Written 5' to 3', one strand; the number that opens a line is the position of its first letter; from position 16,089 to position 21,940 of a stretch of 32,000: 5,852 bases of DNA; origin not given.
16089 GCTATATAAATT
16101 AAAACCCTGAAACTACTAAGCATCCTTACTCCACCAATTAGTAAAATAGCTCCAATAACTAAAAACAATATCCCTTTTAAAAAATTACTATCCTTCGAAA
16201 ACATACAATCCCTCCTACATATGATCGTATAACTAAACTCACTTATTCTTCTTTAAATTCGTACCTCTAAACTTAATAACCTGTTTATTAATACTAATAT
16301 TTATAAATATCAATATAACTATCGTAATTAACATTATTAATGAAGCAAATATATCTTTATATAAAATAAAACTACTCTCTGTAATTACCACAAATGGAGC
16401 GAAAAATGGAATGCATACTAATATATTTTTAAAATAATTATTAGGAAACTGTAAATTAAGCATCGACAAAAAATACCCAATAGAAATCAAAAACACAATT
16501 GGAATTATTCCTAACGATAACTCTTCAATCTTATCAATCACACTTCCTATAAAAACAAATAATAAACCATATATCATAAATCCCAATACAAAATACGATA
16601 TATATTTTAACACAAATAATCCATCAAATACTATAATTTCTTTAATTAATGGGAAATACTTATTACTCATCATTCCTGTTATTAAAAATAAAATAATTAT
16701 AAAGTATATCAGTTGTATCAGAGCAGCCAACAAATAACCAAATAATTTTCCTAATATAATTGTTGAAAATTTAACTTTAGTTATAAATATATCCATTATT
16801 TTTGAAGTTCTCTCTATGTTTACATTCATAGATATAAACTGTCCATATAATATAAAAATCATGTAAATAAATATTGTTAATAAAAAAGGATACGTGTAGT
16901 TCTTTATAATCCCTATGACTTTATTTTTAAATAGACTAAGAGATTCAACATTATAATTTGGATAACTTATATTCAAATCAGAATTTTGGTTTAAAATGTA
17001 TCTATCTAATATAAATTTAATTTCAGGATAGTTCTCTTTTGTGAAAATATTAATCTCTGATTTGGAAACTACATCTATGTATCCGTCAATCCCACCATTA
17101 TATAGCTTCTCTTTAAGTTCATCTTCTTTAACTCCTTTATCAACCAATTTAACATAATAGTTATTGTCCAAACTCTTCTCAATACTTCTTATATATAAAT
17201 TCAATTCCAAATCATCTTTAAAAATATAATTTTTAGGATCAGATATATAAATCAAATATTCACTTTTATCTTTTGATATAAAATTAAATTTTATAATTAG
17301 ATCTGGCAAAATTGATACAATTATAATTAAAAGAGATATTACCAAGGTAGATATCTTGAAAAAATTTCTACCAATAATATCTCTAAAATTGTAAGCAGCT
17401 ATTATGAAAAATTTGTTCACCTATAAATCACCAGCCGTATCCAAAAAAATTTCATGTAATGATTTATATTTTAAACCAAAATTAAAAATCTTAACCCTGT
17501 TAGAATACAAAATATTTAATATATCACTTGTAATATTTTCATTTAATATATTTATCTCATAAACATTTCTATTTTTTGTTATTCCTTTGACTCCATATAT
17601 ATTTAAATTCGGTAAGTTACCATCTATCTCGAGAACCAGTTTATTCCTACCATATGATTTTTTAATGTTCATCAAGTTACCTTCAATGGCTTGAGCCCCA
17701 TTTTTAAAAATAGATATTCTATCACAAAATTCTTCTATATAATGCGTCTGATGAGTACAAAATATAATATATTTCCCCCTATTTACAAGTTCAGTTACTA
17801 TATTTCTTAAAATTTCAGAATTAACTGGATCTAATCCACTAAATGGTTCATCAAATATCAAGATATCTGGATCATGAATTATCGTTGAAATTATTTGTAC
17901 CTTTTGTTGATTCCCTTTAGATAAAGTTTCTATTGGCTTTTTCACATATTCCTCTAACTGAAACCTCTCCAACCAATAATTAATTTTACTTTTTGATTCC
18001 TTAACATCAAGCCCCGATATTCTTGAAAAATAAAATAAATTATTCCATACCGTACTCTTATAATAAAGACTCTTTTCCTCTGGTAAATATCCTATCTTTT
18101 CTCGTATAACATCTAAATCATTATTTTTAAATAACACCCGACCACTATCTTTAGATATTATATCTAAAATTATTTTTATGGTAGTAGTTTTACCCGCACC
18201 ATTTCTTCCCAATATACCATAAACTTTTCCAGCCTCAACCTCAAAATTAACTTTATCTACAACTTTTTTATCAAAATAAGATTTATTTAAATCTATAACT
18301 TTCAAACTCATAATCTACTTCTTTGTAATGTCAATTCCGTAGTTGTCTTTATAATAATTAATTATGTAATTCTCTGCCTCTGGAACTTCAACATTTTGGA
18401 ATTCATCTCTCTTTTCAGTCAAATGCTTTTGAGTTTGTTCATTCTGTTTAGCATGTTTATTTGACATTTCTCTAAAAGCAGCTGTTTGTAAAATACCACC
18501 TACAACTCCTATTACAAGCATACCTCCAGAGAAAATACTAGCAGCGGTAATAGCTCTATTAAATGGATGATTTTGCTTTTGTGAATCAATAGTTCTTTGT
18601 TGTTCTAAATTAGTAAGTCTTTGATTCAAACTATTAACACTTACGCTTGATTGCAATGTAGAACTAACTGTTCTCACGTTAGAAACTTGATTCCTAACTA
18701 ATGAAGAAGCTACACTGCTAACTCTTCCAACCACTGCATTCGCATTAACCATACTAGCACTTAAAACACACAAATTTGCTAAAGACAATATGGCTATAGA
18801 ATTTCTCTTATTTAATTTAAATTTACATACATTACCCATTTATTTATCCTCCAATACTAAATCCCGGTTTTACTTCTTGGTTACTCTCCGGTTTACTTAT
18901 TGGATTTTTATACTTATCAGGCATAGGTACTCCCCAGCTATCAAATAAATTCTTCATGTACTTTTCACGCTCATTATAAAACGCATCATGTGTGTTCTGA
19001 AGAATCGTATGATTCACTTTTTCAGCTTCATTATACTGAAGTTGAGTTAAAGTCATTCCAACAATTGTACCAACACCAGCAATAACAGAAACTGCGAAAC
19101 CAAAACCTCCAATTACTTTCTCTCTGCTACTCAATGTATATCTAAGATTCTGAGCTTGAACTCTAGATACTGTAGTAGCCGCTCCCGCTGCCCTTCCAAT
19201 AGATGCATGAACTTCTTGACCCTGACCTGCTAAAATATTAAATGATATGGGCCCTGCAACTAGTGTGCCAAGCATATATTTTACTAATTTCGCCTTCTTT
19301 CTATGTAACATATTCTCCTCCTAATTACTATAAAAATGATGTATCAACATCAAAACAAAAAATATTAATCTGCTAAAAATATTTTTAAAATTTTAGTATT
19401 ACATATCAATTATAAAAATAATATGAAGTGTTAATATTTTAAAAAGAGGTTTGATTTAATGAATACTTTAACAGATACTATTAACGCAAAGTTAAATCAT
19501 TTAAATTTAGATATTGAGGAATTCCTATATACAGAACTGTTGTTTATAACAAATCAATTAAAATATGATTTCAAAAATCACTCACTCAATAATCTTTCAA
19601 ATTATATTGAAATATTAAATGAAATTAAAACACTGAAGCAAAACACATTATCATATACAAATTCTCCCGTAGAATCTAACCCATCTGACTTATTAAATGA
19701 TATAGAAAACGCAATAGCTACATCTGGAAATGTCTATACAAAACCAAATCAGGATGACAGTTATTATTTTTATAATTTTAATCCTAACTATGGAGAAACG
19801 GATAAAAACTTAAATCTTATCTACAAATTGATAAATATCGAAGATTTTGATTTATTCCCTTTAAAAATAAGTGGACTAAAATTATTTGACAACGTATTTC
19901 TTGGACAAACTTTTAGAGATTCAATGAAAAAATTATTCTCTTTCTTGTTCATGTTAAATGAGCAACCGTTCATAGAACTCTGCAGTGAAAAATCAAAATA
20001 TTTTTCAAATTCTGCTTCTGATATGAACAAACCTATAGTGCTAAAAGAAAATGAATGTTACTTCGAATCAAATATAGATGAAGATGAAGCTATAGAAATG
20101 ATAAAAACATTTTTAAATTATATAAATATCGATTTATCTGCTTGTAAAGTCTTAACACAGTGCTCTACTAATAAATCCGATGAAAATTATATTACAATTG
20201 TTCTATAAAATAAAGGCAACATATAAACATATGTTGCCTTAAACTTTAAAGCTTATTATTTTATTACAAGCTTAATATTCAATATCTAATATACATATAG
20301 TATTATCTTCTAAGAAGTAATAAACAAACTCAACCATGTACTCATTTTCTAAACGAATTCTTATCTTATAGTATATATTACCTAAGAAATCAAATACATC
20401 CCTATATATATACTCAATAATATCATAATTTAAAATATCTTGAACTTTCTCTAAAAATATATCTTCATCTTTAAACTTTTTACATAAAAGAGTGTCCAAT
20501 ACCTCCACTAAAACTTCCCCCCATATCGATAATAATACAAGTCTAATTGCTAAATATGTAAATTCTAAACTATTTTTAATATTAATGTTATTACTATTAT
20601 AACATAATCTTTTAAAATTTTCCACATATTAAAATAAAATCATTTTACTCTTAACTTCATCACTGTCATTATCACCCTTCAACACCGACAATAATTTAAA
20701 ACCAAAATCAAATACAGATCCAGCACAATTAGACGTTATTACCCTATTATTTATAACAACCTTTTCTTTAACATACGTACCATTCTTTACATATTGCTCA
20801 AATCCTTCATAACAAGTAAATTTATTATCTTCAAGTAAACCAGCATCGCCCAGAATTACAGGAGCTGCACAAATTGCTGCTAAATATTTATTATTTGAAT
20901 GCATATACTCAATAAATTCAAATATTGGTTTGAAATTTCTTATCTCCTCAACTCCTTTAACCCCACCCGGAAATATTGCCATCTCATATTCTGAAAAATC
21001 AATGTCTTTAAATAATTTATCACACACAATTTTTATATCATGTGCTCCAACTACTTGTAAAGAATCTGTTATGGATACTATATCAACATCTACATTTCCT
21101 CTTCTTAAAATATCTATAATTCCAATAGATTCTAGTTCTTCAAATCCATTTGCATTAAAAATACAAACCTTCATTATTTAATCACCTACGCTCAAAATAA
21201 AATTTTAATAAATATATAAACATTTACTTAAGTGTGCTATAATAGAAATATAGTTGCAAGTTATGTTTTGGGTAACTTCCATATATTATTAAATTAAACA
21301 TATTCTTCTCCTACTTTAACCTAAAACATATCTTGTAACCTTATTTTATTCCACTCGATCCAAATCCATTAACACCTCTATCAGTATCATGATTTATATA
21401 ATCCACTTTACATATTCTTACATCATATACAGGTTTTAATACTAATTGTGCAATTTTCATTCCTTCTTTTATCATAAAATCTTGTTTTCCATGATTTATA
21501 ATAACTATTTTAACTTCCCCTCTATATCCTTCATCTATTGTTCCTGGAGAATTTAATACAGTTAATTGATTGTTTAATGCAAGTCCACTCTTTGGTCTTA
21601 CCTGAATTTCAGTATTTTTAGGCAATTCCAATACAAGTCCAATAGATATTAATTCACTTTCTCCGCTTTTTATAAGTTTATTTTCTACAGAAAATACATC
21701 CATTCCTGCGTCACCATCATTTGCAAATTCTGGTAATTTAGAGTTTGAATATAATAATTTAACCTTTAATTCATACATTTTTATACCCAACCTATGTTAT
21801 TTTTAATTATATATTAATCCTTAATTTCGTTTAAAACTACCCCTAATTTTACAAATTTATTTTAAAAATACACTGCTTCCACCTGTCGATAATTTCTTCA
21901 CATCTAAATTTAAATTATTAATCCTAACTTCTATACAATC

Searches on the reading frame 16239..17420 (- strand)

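Call 8: search_protein_families(library=pfam, proteins=[window:16239-17420:-], max_evalue=0.001)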
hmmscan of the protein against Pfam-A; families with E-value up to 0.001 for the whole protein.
window:16239-17420:- (393 aa): 1 family
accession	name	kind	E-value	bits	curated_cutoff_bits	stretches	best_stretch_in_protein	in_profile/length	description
PF12698.13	ABC2_membrane_3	-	1e-27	97.6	31.6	1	24-373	6-343/347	ABC-2 family transporter protein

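Call 9: search_protein_families(library=padloc, proteins=[window:16239-17420:-], max_evalue=0.01)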
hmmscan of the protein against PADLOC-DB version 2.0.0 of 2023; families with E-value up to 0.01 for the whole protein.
window:16239-17420:- (393 aa): 0 families

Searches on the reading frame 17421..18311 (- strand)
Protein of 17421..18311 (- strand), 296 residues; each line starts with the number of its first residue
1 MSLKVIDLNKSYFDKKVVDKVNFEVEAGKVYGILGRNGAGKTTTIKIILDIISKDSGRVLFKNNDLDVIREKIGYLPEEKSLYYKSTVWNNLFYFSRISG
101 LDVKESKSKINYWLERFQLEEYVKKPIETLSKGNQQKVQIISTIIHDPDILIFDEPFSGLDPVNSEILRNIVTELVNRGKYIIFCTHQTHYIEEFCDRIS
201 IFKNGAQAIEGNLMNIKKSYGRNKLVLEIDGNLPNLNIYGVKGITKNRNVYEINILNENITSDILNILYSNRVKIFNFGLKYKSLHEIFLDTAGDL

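Call 8: search_protein_families(library=pfam, proteins=[window:17421-18311:-], max_evalue=0.001)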
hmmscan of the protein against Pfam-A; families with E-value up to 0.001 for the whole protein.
window:17421-18311:- (296 aa): 4 families
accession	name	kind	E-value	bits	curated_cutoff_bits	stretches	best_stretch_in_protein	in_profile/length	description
PF00005.33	ABC_tran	-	1.8e-30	106.7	25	1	19-157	2-136/137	ABC transporter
PF13304.12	AAA_21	-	3.8e-13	50.6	27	1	124-189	232-300/304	AAA domain, putative AbiEii toxin, Type IV TA system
PF13732.12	DrrA1-3_C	-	2.8e-12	47.6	27.4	1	211-292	1-80/81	ATP-binding protein DrrA1-3-like, C-terminal domain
PF02463.25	SMC_N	-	0.00013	21.9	40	0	10-72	11-69/220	RecF/RecN/SMC N terminal domain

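Call 9: search_protein_families(library=padloc, proteins=[window:17421-18311:-], max_evalue=0.01)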
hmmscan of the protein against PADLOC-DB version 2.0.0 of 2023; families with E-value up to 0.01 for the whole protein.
window:17421-18311:- (296 aa): 19 families
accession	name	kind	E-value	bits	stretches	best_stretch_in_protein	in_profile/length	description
PDLC04135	mad3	-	1.2e-25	88.9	2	116-204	250-339/374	mads_3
PDLC04140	mad8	-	7.5e-13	46.7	1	15-192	14-237/314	mads_8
PDLC02980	AriA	-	9.8e-11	40.1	2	126-190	234-301/304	-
PDLC04213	HEC-02A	-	7.1e-08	30.4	1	143-192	227-276/337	-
PDLC04033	PD-T4-4_A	-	4.5e-07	27.4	1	144-208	322-386/460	-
PDLC02335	AbiLi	-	6.5e-07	26.7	1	19-196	68-243/326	AbiLi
PDLC02914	ATPase-Toprim_I-B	-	1.8e-06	25.4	1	20-133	17-92/443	-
PDLC04541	PDC-M25A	-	2.4e-06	24.9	1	121-188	242-306/380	-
PDLC04164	AriA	-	6.6e-06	23.9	1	20-76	19-76/253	-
PDLC04032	PD-T4-4_A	-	2.1e-05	21.7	1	141-201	340-400/474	-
PDLC04236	PDC-M01A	-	9.1e-05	19.7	0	29-56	64-91/388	-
PDLC04664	PDC-M47A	-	0.00015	18.8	1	145-203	319-377/461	-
PDLC04175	HEC-01A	-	0.00018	18.7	0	147-195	268-315/363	-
PDLC03878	NsnB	-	0.00021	19.1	1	77-215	164-302/345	-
PDLC04710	PDC-M56A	-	0.00052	17.1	1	150-257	243-349/382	-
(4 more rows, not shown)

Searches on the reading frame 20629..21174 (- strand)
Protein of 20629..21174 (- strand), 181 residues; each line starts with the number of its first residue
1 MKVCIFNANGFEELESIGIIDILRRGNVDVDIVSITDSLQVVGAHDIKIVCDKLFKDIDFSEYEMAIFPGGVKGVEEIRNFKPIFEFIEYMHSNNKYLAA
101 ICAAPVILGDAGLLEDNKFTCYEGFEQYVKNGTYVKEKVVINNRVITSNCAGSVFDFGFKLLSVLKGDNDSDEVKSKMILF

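Call 11: search_protein_families(library=pfam, proteins=[window:20629-21174:-], max_evalue=0.001)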
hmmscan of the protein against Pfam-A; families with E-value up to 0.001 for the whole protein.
window:20629-21174:- (181 aa): 1 family
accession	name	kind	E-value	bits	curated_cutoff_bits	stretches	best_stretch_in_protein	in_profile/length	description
PF01965.30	DJ-1_PfpI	-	1.5e-36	126.1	26.6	1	1-162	1-163/165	DJ-1/PfpI family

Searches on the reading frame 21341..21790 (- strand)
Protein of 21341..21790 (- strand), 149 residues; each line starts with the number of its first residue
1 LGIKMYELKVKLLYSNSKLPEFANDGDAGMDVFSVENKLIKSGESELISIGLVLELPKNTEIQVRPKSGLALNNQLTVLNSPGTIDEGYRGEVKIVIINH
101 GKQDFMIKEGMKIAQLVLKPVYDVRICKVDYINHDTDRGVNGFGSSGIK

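Call 11: search_protein_families(library=pfam, proteins=[window:21341-21790:-], max_evalue=0.001)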
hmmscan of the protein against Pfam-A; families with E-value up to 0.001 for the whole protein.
window:21341-21790:- (149 aa): 2 families
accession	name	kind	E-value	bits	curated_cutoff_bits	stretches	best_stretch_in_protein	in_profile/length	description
PF00692.24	dUTPase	-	1.9e-26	92.8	22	1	17-147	3-129/129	dUTPase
PF22769.1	DCD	-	3.4e-07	30.9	27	1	54-119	87-151/153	dCTP deaminase-like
